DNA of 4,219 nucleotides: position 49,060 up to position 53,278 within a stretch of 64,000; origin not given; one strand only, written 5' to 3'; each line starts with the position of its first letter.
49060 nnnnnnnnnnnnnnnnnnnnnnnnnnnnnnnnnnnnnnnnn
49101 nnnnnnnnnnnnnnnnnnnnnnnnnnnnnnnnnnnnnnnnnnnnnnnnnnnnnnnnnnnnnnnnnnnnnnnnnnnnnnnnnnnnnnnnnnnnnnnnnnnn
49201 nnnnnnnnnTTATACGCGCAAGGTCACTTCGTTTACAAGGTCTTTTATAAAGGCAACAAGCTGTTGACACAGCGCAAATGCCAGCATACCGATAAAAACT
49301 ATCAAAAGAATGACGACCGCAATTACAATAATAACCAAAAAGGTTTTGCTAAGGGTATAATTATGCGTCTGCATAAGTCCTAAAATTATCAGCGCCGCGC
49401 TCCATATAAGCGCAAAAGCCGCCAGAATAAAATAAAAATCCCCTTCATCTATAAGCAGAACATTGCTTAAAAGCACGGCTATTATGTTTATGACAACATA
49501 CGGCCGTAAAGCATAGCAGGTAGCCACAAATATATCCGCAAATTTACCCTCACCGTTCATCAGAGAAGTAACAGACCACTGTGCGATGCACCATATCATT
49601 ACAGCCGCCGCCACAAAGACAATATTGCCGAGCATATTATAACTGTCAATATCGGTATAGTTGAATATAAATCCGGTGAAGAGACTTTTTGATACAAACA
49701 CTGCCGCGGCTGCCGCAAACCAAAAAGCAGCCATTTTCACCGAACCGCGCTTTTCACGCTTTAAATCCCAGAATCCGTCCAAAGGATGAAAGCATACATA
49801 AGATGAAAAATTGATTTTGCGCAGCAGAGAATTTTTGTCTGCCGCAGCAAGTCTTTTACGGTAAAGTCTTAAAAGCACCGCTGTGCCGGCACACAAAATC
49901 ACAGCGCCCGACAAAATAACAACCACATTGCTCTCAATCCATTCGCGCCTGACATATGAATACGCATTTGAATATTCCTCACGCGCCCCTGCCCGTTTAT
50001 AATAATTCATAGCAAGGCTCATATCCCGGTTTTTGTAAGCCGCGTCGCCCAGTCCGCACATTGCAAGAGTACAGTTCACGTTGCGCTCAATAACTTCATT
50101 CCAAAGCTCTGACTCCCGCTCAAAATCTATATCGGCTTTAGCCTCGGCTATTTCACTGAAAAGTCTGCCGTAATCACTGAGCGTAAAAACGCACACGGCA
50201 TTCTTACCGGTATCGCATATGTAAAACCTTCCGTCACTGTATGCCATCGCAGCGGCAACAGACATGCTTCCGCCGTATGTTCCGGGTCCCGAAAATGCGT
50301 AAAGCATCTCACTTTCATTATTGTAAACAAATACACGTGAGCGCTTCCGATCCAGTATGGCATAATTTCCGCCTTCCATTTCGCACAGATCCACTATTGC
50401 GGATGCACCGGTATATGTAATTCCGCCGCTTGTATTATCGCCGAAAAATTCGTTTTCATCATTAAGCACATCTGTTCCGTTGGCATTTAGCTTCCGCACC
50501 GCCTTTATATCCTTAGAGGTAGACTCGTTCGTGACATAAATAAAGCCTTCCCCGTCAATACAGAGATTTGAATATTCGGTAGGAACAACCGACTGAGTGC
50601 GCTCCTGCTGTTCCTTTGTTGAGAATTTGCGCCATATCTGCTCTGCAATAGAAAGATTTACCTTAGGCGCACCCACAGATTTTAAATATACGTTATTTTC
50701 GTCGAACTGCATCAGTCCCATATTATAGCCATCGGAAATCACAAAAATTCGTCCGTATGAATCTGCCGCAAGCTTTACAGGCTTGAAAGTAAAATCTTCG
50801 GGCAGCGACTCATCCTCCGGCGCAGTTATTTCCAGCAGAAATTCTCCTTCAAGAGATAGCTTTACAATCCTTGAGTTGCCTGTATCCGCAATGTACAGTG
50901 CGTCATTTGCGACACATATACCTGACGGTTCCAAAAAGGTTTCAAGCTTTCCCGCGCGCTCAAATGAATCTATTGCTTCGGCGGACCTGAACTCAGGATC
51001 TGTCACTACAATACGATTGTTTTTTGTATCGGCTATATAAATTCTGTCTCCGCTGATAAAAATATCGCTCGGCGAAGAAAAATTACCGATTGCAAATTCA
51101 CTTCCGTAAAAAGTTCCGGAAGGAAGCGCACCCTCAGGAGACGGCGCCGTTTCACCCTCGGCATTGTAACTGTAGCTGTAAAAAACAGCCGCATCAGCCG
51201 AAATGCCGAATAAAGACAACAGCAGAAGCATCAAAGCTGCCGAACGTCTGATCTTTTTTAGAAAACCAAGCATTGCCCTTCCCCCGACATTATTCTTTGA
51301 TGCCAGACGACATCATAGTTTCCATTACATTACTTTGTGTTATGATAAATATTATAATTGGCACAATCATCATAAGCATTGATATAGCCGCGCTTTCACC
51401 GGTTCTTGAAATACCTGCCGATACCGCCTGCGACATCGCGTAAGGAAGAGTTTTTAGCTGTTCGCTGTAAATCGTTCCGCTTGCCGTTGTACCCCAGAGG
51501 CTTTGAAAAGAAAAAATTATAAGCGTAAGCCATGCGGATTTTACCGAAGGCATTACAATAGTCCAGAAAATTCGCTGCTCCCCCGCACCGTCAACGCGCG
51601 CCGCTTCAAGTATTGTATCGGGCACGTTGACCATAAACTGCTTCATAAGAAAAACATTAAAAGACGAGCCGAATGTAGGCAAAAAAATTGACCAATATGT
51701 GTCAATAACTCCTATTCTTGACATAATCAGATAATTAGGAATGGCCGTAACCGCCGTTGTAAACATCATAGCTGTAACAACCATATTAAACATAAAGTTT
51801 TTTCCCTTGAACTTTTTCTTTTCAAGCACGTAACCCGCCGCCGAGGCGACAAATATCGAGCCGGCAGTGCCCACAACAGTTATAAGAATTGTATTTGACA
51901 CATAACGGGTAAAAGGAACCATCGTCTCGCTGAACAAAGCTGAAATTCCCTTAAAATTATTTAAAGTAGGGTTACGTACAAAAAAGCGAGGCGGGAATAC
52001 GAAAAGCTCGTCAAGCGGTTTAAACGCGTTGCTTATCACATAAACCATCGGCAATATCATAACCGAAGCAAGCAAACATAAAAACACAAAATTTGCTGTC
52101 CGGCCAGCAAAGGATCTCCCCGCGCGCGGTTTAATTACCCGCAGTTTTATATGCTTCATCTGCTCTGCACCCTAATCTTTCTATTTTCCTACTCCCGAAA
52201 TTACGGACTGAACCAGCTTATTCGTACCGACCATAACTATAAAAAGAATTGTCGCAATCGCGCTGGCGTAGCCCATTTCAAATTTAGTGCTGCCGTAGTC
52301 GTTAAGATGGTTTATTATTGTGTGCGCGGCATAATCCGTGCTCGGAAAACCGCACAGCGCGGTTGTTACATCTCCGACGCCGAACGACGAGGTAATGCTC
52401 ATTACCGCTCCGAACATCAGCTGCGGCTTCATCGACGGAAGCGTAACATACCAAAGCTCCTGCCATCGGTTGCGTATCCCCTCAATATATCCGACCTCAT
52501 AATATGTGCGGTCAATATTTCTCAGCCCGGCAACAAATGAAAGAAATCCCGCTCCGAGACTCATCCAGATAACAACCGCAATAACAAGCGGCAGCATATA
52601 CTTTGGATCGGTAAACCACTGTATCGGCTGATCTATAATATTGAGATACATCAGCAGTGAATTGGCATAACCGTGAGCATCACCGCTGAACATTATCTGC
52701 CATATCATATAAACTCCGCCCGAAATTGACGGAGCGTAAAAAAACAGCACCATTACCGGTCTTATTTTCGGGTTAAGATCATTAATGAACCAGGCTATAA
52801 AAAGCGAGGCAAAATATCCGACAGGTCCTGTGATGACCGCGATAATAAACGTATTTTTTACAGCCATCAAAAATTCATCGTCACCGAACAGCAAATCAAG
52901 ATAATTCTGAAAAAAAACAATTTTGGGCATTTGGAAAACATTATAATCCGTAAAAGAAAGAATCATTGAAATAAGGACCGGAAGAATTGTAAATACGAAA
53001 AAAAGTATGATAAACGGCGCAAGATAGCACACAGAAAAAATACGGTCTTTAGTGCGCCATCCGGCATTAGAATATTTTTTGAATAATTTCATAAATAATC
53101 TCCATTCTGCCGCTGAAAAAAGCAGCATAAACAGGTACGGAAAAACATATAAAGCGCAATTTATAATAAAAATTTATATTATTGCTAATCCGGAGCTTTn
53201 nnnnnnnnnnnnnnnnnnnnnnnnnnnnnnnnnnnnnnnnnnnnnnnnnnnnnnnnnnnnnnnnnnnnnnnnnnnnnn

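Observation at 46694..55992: Second, diverged copy of the same five-gene cassette with identical gene order, embedded in a different enzyme context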

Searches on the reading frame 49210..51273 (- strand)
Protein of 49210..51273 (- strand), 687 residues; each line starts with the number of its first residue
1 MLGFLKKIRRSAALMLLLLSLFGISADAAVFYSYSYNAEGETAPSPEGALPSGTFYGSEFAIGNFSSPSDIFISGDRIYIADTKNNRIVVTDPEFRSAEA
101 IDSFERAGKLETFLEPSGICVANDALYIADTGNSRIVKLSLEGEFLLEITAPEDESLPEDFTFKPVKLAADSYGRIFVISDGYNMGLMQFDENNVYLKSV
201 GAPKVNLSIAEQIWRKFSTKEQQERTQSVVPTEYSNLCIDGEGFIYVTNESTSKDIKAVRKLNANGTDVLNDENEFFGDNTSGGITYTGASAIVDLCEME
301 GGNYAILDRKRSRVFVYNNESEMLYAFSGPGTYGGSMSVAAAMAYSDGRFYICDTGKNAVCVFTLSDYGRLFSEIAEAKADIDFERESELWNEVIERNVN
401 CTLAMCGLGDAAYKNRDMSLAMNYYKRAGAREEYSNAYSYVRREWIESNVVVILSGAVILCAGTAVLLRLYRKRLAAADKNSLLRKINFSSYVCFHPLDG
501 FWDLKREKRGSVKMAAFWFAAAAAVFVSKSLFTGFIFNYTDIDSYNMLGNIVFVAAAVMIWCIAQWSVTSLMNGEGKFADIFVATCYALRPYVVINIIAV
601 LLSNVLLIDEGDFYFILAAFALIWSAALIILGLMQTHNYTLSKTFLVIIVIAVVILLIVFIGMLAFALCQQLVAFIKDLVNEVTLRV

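Call 5: search_protein_families(library=pfam, proteins=[window:49210-51273:-], max_evalue=0.01)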
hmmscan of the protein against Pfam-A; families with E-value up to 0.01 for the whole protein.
window:49210-51273:- (687 aa): 3 families
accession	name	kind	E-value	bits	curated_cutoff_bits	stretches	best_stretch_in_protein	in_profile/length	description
PF01436.27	NHL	-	1.6e-20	72.5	20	2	113-138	1-27/28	NHL repeat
PF04893.22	Yip1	-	2e-15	57.5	28.6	1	493-661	3-171/173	Yip1 domain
PF17170.10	DUF5128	-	0.0013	18.5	22.9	0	66-152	44-131/321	6-bladed beta-propeller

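Call 23: search_protein_families(library=ncbifam, proteins=[window:49210-51273:-], max_evalue=0.001)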
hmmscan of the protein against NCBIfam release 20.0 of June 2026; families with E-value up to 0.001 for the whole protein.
window:49210-51273:- (687 aa): 2 families
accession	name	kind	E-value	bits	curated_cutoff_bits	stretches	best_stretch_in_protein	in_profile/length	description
NF035926.1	scyF_NHL_VPEP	equivalog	4e-14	52.6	350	1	60-181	193-313/376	scytonemin biosynthesis PEP-CTERM protein ScyF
NF047780.1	LIC12708_fam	subfamily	1.6e-06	27.2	150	0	115-182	58-131/391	LIC_12708 family protein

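Call 51: search_protein_representatives(protein=window:49210-51273:-)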
Query: 687 residues. Proteins with E-value up to 0.001 (for the whole library): 18813; up to 1e-10: 5322; up to 1e-30: 1399. The best 150 are listed.
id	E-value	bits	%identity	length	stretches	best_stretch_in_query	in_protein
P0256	6.0e-186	636.2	45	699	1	11-687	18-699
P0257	2.6e-156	538.2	42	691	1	11-687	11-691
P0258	2.1e-147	508.8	38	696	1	6-686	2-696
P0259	7.9e-147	506.9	40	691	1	11-686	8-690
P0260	3.7e-146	504.7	39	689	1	22-685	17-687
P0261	2.5e-142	492.0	48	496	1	200-687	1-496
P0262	1.4e-140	486.3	38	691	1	6-686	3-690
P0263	4.3e-140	484.7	39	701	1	7-684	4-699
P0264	2.6e-139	482.1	41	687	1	9-685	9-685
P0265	1.2e-138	479.9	39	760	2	110-684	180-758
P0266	3.3e-135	468.5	36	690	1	6-686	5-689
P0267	5.4e-133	461.2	37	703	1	15-687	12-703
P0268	2.9e-132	458.8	37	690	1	9-686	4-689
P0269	5.2e-130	451.4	36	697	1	16-683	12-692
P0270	1.1e-129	450.2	36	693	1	5-682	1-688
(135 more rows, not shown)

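Call 68: search_solved_structures(query=window:49210-51273:-, max_evalue=0.01)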
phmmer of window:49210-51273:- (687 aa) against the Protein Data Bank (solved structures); distinct sequences matched with E-value up to 0.01: 39.
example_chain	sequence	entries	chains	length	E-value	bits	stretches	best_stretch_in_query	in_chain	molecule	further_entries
8j72_A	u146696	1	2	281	6.3e-13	51.2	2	54-201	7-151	E3 ubiquitin-protein ligase TRIM71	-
9jur_A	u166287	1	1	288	1.2e-12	50.4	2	53-201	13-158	E3 ubiquitin-protein ligase TRIM71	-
7qrx_A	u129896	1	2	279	1.4e-12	50.1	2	54-201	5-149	E3 ubiquitin-protein ligase TRIM71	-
6fpt_A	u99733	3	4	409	2.4e-11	46.1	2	51-148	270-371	E3 ubiquitin-protein ligase TRIM71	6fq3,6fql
6g7w_A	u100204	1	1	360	2.6e-10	42.6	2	77-145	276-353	NHL repeat-containing protein 2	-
6qsd_A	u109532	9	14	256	5.2e-10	41.6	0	65-141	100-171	Pizza6S | Pizza6-S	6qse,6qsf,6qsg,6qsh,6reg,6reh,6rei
6f0t_A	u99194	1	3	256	8.1e-10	41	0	66-141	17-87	Pizza6-SFW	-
6gc1_A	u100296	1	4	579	1.3e-09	40.3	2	77-145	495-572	NHL repeat-containing protein 2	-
7zqg_A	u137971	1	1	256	4.4e-09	38.6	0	66-140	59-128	Pizza6-KSH-TSH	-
6ren_A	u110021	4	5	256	6e-09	38.1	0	74-184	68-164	3fPizza6-SH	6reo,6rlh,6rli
3wwa_A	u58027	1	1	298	6e-09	38.1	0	66-142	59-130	Pizza7H protein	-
7zpz_A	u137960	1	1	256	7e-09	37.9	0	66-140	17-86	Pizza6-TSR-TSH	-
7zpw_A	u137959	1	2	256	8.3e-09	37.6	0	66-141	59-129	Pizza6-TSK-TSH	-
7zq2_A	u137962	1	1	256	9.5e-09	37.4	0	66-140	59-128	Pizza6-RSH-TSH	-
6rej_A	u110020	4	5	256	1.1e-08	37.3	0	66-140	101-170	Pizza6-SH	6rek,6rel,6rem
1rwi_B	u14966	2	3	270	9.2e-07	30.9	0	68-141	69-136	Serine/threonine-protein kinase pknD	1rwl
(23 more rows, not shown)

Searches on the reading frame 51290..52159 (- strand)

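Call 5: search_protein_families(library=pfam, proteins=[window:51290-52159:-], max_evalue=0.01)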
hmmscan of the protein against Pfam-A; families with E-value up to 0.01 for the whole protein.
window:51290-52159:- (289 aa): 1 family
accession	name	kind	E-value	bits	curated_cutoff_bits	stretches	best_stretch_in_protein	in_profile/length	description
PF00528.27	BPD_transp_1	-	8.5e-12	45.6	26.4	1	107-272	3-171/184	Binding-protein-dependent transport system inner membrane component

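Call 23: search_protein_families(library=ncbifam, proteins=[window:51290-52159:-], max_evalue=0.001)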
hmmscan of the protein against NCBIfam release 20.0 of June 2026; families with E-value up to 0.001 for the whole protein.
window:51290-52159:- (289 aa): 9 families
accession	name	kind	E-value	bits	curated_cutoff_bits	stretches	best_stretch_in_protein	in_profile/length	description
NF008210.0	PRK10973.1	equivalog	2.4e-21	76.6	297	1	28-282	17-276/281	sn-glycerol-3-phosphate ABC transporter permease UgpE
NF040932.1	ABC_arch_GlcU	equivalog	1.7e-19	70.5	340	1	24-280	6-262/272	glucose ABC transporter permease GlcU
NF008231.0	PRK10998.1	equivalog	7.2e-11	42.2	261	1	24-288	17-295/296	maltose ABC transporter permease MalG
NF007047.0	PRK09500.1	equivalog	2e-10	40.7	326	1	24-276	8-250/257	spermidine/putrescine ABC transporter permease PotC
NF040931.1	ABC_arch_GlcT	equivalog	2e-06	27.7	360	1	169-272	160-265/278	glucose ABC transporter permease GlcT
NF040839.1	tungstate_WtpB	equivalog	8.6e-06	25.5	340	1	70-275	31-245/251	tungstate ABC transporter permease WtpB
TIGR02141.1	modB_ABC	equivalog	2.8e-05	23.9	182.6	1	91-273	4-201/208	molybdate ABC transporter permease subunit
NF007852.0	PRK10561.1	equivalog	5.1e-05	23.2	335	0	82-274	71-284/295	sn-glycerol-3-phosphate ABC transporter permease UgpA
NF006939.0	PRK09421.1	equivalog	0.00049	19.6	262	0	179-280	119-221/230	molybdate ABC transporter permease subunit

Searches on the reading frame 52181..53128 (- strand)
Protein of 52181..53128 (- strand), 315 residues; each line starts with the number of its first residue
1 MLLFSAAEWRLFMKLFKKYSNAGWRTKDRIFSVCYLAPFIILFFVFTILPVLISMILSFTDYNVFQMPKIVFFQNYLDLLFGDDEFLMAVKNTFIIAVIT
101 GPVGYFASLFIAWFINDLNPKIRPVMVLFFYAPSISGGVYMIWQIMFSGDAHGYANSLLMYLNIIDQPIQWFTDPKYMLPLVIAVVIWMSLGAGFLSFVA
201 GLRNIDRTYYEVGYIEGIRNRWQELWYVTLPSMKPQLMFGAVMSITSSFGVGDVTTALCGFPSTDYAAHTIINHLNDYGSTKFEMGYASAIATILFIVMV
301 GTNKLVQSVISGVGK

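Call 5: search_protein_families(library=pfam, proteins=[window:52181-53128:-], max_evalue=0.01)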
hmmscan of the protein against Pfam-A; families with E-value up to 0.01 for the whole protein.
window:52181-53128:- (315 aa): 1 family
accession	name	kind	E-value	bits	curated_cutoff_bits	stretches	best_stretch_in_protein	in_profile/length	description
PF00528.27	BPD_transp_1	-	2.3e-12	47.5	26.4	1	122-298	20-169/184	Binding-protein-dependent transport system inner membrane component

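Call 23: search_protein_families(library=ncbifam, proteins=[window:52181-53128:-], max_evalue=0.001)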
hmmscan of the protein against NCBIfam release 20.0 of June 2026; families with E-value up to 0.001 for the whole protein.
window:52181-53128:- (315 aa): 5 families
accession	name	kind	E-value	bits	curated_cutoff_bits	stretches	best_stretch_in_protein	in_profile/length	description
NF007044.0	PRK09497.1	equivalog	2.9e-12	46.7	348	1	41-295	17-262/285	spermidine/putrescine ABC transporter permease PotB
NF040931.1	ABC_arch_GlcT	equivalog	1.1e-09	38.3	360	1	41-299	6-260/278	glucose ABC transporter permease GlcT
NF007852.0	PRK10561.1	equivalog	7.3e-06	26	335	1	29-301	11-279/295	sn-glycerol-3-phosphate ABC transporter permease UgpA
NF007963.0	PRK10683.1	equivalog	2e-05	24.1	489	1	33-299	42-298/317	putrescine ABC transporter permease PotH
TIGR00969.1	3a0106s02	subfamily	0.0001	21.9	240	0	40-300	22-264/272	sulfate ABC transporter permease subunit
